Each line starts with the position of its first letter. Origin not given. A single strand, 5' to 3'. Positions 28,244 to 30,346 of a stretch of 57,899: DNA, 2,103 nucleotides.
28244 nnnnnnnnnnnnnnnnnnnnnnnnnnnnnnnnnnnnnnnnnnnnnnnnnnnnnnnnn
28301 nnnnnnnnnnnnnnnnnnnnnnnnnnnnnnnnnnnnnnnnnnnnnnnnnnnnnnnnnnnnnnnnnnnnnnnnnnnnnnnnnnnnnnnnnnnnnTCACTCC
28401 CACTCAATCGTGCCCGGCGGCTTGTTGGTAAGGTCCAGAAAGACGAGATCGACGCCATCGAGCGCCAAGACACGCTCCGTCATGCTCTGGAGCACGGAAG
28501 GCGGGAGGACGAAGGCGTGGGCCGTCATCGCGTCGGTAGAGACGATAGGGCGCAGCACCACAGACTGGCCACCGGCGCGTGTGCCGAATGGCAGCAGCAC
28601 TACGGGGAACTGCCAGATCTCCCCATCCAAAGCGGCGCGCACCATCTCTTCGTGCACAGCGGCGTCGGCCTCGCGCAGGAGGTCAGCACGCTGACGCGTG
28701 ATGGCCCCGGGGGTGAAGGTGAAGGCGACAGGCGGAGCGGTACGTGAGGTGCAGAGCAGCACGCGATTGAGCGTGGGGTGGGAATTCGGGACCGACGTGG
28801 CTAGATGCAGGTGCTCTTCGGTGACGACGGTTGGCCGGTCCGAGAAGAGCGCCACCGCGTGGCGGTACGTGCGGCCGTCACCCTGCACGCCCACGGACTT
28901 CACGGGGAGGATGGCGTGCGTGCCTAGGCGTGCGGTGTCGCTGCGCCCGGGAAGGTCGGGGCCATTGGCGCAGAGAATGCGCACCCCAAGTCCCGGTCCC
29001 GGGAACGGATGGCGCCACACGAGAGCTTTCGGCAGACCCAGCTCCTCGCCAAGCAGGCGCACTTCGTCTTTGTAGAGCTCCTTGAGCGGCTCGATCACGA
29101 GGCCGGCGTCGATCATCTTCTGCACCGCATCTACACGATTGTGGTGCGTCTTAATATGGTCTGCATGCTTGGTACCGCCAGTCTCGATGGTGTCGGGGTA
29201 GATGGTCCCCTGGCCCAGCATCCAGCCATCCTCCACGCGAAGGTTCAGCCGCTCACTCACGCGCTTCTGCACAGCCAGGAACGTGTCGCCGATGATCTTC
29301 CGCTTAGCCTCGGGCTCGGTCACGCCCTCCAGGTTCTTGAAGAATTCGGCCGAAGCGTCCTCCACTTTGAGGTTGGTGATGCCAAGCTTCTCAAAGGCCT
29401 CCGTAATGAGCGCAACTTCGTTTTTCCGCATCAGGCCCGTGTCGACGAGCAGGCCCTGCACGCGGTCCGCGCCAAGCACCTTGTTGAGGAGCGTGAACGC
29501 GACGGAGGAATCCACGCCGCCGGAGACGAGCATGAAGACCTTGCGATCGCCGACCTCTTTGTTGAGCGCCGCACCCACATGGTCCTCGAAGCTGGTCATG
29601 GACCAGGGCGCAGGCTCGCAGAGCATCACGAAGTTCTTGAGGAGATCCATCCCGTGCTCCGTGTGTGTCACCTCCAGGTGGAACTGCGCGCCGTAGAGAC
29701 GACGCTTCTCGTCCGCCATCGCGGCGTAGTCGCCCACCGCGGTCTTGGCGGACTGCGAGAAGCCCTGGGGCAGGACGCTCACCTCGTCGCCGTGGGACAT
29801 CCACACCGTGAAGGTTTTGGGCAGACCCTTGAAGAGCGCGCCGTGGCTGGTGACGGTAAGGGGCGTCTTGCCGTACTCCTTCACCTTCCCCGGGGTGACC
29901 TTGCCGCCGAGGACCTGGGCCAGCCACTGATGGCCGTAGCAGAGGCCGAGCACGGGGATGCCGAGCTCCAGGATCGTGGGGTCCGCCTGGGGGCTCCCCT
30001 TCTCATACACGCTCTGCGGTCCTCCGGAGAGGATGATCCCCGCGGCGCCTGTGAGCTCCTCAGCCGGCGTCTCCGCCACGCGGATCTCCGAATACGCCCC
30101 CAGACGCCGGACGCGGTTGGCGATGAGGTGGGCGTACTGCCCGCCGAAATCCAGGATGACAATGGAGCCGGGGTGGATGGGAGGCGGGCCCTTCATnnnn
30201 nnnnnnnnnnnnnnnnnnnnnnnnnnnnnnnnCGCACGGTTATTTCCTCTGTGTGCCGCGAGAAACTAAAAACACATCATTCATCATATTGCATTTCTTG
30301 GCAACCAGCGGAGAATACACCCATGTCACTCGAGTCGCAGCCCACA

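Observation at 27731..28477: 86-bp perfect duplication of the guaA 3' end brackets a 575-bp ORF-less, hairpin-rich insert (att-like junctions, no recombinase in sight)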

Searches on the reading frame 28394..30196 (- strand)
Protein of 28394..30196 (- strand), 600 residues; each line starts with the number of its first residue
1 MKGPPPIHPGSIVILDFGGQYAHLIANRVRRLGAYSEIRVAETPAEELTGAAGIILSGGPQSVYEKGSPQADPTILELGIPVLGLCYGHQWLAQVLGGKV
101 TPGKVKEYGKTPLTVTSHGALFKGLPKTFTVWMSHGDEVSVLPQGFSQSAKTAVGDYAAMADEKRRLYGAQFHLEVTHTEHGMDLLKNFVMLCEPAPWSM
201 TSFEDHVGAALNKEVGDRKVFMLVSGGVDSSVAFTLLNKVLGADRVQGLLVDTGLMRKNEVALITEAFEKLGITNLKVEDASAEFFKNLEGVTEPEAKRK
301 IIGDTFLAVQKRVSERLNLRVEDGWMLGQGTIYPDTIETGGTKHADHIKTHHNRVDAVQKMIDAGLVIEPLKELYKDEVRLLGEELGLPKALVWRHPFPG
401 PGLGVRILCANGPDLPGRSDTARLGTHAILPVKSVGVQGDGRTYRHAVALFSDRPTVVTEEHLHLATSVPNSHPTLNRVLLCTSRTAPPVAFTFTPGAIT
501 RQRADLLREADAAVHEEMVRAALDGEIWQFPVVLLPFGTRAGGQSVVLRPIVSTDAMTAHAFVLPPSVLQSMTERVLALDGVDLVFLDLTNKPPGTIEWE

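Call 10: find_homologous_proteins(query=window:28394-30196:-)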
Query window:28394-30196:- (600 aa): 8000 proteins with E <= 0.001 among 8000 candidates; the best 120 are listed.
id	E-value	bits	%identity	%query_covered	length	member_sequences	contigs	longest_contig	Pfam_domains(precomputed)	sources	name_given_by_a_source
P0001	0.0e+0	1364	100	100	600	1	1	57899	PF00958.28,PF00117.35,PF02540.24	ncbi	-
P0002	0.0e+0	1061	79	99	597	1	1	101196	PF00958.28,PF00117.35,PF02540.24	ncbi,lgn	-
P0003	0.0e+0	1058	78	99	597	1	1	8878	PF00958.28,PF00117.35,PF02540.24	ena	-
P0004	0.0e+0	1032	76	99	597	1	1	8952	PF00958.28,PF00117.35,PF00764.26,PF02540.24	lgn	-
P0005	0.0e+0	1016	75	99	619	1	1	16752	PF00958.28,PF00117.35,PF02540.24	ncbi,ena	-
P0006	0.0e+0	1013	74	99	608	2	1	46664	PF00958.28,PF07722.20,PF00117.35,PF00764.26,PF02540.24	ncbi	-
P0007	0.0e+0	1010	75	99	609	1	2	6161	PF00958.28,PF00117.35,PF02540.24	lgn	-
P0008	1.4e-290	983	72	99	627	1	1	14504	PF00958.28,PF00117.35,PF00764.26,PF02540.24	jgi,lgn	-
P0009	1.3e-289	980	73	99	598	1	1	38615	PF00958.28,PF07722.20,PF00117.35,PF02540.24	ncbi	-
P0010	2.1e-289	979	71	99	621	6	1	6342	PF00958.28,PF07722.20,PF00117.35,PF02540.24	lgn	-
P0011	7.2e-288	974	74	99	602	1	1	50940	PF00958.28,PF07722.20,PF00117.35,PF02540.24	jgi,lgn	jgi:GMP synthase (glutamine-hydrolysing)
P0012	4.5e-287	971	72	99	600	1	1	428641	PF00958.28,PF07722.20,PF00117.35,PF02540.24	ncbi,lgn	-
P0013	1.5e-284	963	71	99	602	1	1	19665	PF00958.28,PF07722.20,PF00117.35,PF02540.24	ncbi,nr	ncbi:MAG: glutamine-hydrolyzing GMP synthase [Candidatus Peribacteraceae bacterium]|nr:glutamine-hyd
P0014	4.1e-284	962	72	99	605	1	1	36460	PF00958.28,PF07722.20,PF00117.35,PF02540.24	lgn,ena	-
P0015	5.1e-284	961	71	99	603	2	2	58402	PF00958.28,PF07722.20,PF00117.35,PF02540.24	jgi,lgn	jgi:GMP synthase (glutamine-hydrolysing)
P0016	2.1e-283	959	72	99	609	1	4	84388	PF00958.28,PF07722.20,PF00117.35,PF02540.24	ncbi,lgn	-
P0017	2.7e-283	959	73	99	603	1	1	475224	PF00958.28,PF07722.20,PF00117.35,PF02540.24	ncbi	-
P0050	1.2e-269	914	68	99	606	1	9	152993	PF00958.28,PF07722.20,PF00117.35,PF02540.24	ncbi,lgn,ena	-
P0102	1.0e-263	894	68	99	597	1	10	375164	PF00958.28,PF00117.35,PF02540.24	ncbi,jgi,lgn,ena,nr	ncbi:glutamine-hydrolyzing GMP synthase [Candidatus Peregrinibacteria bacterium CG10_big_fil_rev_8_2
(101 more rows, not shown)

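Call 13: find_encoding_contigs(protein=P0002, flank=6000, max_places=3)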
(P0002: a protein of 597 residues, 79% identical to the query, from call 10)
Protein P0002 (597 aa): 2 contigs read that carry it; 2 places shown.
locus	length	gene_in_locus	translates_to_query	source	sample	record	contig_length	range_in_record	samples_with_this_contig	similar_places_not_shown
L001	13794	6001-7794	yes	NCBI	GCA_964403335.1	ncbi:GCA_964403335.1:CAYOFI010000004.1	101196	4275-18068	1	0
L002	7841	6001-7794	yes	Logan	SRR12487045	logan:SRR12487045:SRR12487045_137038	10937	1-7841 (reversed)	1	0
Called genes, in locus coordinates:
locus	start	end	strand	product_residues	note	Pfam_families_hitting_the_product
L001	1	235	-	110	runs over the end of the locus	-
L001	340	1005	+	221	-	PF00300:His_Phos_1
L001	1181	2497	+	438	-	PF02350:Epimerase_2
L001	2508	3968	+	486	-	PF04932:Wzy_C (faint)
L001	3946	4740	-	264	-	-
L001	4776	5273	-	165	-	-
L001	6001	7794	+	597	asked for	PF00117:GATase, PF02540:NAD_synthase (weak), PF00958:GMP_synt_C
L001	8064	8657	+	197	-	PF04542:Sigma70_r2, PF08281:Sigma70_r4_2, PF04545:Sigma70_r4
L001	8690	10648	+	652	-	PF18915:DUF5667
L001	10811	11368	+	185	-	PF08207:EFP_N, PF01132:EFP, PF09285:Elong-fact-P_C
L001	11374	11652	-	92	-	-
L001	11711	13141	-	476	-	PF02934:GatB_N, PF02637:GatB_Yqey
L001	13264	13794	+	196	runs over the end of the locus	PF04542:Sigma70_r2, PF08281:Sigma70_r4_2 (weak)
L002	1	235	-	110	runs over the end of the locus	-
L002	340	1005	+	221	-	PF00300:His_Phos_1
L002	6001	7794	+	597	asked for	PF00117:GATase, PF02540:NAD_synthase (weak), PF00958:GMP_synt_C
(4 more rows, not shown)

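Call 14: find_encoding_contigs(protein=P0001, flank=6000, max_places=5)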
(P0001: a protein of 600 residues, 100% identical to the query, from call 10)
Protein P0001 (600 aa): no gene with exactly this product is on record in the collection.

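Call 16: find_encoding_contigs(protein=P0003, flank=6000, max_places=2)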
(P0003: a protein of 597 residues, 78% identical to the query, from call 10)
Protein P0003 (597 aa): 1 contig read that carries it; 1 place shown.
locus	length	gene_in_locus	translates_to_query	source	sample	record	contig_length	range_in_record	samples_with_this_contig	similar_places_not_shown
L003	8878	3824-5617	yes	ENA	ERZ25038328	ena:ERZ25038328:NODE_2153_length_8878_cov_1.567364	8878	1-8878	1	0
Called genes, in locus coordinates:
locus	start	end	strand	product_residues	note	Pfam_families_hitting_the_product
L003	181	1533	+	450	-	PF02350:Epimerase_2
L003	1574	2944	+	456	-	PF04932:Wzy_C (weak)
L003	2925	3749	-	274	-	-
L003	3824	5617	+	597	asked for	PF00117:GATase, PF02540:NAD_synthase (weak), PF00958:GMP_synt_C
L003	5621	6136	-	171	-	-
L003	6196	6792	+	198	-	PF04542:Sigma70_r2, PF08281:Sigma70_r4_2, PF04545:Sigma70_r4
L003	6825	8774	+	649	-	PF18915:DUF5667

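Call 17: find_encoding_contigs(protein=P0005, flank=6000, max_places=2)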
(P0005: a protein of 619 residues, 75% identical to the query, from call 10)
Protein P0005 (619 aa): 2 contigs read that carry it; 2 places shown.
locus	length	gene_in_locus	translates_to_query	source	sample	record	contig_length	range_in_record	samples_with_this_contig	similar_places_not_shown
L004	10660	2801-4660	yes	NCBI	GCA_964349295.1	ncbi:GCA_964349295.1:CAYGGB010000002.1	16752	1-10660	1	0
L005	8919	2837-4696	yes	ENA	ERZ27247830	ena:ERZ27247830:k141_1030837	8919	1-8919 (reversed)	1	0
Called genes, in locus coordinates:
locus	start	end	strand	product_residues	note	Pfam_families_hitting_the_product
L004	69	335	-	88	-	-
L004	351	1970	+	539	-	PF04932:Wzy_C (weak)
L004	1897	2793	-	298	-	-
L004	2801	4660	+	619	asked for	PF00117:GATase, PF02540:NAD_synthase (weak), PF00958:GMP_synt_C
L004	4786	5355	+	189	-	PF04542:Sigma70_r2, PF08281:Sigma70_r4_2, PF04545:Sigma70_r4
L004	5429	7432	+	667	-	PF18915:DUF5667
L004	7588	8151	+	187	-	PF08207:EFP_N, PF01132:EFP, PF09285:Elong-fact-P_C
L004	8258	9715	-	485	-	PF02934:GatB_N, PF02637:GatB_Yqey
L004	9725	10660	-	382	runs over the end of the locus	-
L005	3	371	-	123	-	?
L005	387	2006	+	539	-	PF04932:Wzy_C (weak)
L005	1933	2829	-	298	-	-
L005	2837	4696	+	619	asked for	PF00117:GATase, PF02540:NAD_synthase (weak), PF00958:GMP_synt_C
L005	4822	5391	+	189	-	PF04542:Sigma70_r2, PF08281:Sigma70_r4_2, PF04545:Sigma70_r4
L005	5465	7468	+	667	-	PF18915:DUF5667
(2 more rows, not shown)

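Call 18: find_encoding_contigs(protein=P0006, flank=6000, max_places=2)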
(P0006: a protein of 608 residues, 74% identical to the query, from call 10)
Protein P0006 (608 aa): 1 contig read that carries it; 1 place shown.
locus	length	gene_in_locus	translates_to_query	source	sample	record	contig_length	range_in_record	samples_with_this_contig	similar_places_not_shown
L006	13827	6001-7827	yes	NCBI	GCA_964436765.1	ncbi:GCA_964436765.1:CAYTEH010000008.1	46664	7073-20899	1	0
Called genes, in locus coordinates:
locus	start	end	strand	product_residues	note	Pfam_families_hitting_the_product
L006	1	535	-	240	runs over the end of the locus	PF13462:Thioredoxin_4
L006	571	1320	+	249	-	PF03808:Glyco_tran_WecG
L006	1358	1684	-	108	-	-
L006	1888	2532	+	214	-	PF00300:His_Phos_1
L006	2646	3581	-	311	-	-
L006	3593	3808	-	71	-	-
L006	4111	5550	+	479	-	-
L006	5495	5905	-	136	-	-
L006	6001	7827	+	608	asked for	PF00117:GATase, PF07722:Peptidase_C26 (weak), PF02540:NAD_synthase (weak), PF00764:Arginosuc_synth (weak), PF00958:GMP_synt_C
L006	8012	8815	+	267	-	-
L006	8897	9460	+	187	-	PF04542:Sigma70_r2, PF08281:Sigma70_r4_2, PF04545:Sigma70_r4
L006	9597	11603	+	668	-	PF18915:DUF5667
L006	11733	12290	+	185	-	PF08207:EFP_N, PF01132:EFP, PF09285:Elong-fact-P_C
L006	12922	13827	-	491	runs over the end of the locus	PF02934:GatB_N, PF02637:GatB_Yqey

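Call 81: find_encoding_contigs(protein=P0009, flank=4000, max_places=1)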
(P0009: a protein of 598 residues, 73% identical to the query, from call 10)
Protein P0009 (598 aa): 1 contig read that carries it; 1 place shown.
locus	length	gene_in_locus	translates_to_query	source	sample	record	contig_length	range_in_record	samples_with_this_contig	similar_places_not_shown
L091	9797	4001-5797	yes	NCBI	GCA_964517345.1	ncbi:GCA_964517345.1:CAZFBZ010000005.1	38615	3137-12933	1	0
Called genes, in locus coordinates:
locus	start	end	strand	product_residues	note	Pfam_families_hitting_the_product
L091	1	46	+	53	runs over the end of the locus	-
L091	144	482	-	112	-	-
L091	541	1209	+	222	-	PF00300:His_Phos_1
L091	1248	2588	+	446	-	PF02350:Epimerase_2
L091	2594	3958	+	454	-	PF04932:Wzy_C (weak)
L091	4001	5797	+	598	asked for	PF00117:GATase, PF07722:Peptidase_C26 (weak), PF02540:NAD_synthase (faint), PF00958:GMP_synt_C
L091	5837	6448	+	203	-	PF04542:Sigma70_r2, PF08281:Sigma70_r4_2, PF04545:Sigma70_r4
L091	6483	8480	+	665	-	PF18915:DUF5667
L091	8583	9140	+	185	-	PF08207:EFP_N, PF01132:EFP, PF09285:Elong-fact-P_C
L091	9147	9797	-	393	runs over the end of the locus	-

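Call 82: find_encoding_contigs(protein=P0011, flank=4000, max_places=1)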
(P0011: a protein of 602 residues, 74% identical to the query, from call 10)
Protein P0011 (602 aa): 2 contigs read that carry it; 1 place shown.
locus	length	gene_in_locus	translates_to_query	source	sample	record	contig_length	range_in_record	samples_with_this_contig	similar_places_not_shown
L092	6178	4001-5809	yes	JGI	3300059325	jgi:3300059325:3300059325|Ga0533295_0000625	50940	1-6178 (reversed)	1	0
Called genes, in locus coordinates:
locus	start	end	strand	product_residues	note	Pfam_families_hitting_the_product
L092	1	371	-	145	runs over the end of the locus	-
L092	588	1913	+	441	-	PF02350:Epimerase_2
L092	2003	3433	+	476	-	PF04932:Wzy_C (weak)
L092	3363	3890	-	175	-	-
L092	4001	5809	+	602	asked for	PF00117:GATase, PF07722:Peptidase_C26 (faint), PF02540:NAD_synthase (faint), PF00958:GMP_synt_C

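Call 83: find_encoding_contigs(protein=P0012, flank=4000, max_places=1)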
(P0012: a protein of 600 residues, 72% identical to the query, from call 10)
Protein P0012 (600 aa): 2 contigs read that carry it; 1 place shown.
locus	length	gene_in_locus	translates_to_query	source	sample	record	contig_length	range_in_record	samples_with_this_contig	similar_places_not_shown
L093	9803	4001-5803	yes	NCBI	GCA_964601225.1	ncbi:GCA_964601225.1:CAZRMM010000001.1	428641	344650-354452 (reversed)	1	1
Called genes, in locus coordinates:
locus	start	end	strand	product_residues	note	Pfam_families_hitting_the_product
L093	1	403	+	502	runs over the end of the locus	PF01676:Metalloenzyme, PF06415:iPGM_N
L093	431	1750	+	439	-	PF02350:Epimerase_2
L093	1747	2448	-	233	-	PF25900:PAPPA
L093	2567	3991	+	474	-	PF04932:Wzy_C (weak)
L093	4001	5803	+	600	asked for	PF00117:GATase, PF07722:Peptidase_C26 (weak), PF02540:NAD_synthase (weak), PF00958:GMP_synt_C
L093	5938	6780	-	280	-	-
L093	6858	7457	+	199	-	PF04542:Sigma70_r2, PF08281:Sigma70_r4_2, PF04545:Sigma70_r4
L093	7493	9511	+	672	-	PF18915:DUF5667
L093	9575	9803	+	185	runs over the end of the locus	PF08207:EFP_N, PF01132:EFP, PF09285:Elong-fact-P_C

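Call 84: find_encoding_contigs(protein=P0017, flank=4000, max_places=1)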
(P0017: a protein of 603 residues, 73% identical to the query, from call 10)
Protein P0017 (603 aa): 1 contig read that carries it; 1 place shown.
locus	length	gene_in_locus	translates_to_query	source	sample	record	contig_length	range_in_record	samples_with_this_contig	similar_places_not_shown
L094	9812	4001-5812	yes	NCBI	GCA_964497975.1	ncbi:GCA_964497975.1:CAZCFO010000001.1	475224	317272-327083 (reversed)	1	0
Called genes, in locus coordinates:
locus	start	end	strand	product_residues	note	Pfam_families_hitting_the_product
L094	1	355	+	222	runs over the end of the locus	PF00300:His_Phos_1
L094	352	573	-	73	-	-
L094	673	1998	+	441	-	PF02350:Epimerase_2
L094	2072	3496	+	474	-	PF04932:Wzy_C (faint)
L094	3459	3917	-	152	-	-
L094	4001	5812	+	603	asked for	PF00117:GATase, PF07722:Peptidase_C26 (faint), PF02540:NAD_synthase (faint), PF00958:GMP_synt_C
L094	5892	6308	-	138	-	-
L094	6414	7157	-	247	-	-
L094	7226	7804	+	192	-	PF04542:Sigma70_r2, PF08281:Sigma70_r4_2, PF04545:Sigma70_r4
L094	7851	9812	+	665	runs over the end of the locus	PF04773:FecR (weak), PF18915:DUF5667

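Call 85: find_encoding_contigs(protein=P0016, flank=4000, max_places=1)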
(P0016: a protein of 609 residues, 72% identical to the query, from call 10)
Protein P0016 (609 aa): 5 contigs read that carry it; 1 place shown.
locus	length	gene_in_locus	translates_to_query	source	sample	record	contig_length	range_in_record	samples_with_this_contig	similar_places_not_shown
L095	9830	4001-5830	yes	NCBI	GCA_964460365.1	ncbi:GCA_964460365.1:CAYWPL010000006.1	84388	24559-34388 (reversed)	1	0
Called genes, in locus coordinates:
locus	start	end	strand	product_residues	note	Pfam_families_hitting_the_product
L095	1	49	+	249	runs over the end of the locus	PF03808:Glyco_tran_WecG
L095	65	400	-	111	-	-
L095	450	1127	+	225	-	PF00300:His_Phos_1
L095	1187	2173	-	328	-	-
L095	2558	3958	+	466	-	PF04932:Wzy_C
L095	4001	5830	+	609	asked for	PF00117:GATase, PF07722:Peptidase_C26 (weak), PF02540:NAD_synthase (faint), PF00958:GMP_synt_C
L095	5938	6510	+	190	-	PF04542:Sigma70_r2, PF08281:Sigma70_r4_2, PF04545:Sigma70_r4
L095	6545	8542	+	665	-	PF18915:DUF5667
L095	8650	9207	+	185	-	PF08207:EFP_N, PF01132:EFP, PF09285:Elong-fact-P_C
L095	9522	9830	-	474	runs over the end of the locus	PF02934:GatB_N, PF02637:GatB_Yqey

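Call 92: find_encoding_contigs(protein=P0102, flank=4000, max_places=8)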
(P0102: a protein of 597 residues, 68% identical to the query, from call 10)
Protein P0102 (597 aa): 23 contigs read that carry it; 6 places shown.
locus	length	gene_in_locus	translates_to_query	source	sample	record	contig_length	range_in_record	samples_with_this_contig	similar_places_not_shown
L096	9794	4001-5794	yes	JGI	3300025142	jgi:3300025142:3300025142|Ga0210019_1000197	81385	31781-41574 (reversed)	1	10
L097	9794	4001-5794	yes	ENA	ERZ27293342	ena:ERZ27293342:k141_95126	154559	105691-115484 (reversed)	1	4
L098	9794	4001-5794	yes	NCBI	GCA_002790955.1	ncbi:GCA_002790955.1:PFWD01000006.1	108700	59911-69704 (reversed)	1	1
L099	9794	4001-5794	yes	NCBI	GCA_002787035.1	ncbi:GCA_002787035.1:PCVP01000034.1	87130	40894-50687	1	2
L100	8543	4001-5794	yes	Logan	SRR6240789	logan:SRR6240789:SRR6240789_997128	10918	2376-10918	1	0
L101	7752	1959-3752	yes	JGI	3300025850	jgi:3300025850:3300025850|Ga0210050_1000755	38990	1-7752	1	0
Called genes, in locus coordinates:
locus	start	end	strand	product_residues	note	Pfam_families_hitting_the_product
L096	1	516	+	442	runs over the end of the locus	PF02350:Epimerase_2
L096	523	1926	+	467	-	PF04932:Wzy_C (weak)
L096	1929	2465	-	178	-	-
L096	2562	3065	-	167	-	-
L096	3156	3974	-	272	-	-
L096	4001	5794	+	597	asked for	PF00117:GATase, PF02540:NAD_synthase (faint), PF00958:GMP_synt_C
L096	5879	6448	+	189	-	PF07638:Sigma70_ECF (faint), PF04542:Sigma70_r2, PF08281:Sigma70_r4_2, PF04545:Sigma70_r4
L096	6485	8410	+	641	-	PF04773:FecR (weak), PF18915:DUF5667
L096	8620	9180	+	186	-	PF08207:EFP_N, PF01132:EFP, PF09285:Elong-fact-P_C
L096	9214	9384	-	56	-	-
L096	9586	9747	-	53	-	PF02637:GatB_Yqey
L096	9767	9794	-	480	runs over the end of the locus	PF02934:GatB_N, PF02637:GatB_Yqey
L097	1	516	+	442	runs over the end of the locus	PF02350:Epimerase_2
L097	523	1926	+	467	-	PF04932:Wzy_C (weak)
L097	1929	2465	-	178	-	-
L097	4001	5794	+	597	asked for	PF00117:GATase, PF02540:NAD_synthase (faint), PF00958:GMP_synt_C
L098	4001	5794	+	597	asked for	PF00117:GATase, PF02540:NAD_synthase (faint), PF00958:GMP_synt_C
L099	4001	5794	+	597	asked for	PF00117:GATase, PF02540:NAD_synthase (faint), PF00958:GMP_synt_C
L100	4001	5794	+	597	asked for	PF00117:GATase, PF02540:NAD_synthase (faint), PF00958:GMP_synt_C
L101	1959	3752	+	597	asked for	PF00117:GATase, PF02540:NAD_synthase (faint), PF00958:GMP_synt_C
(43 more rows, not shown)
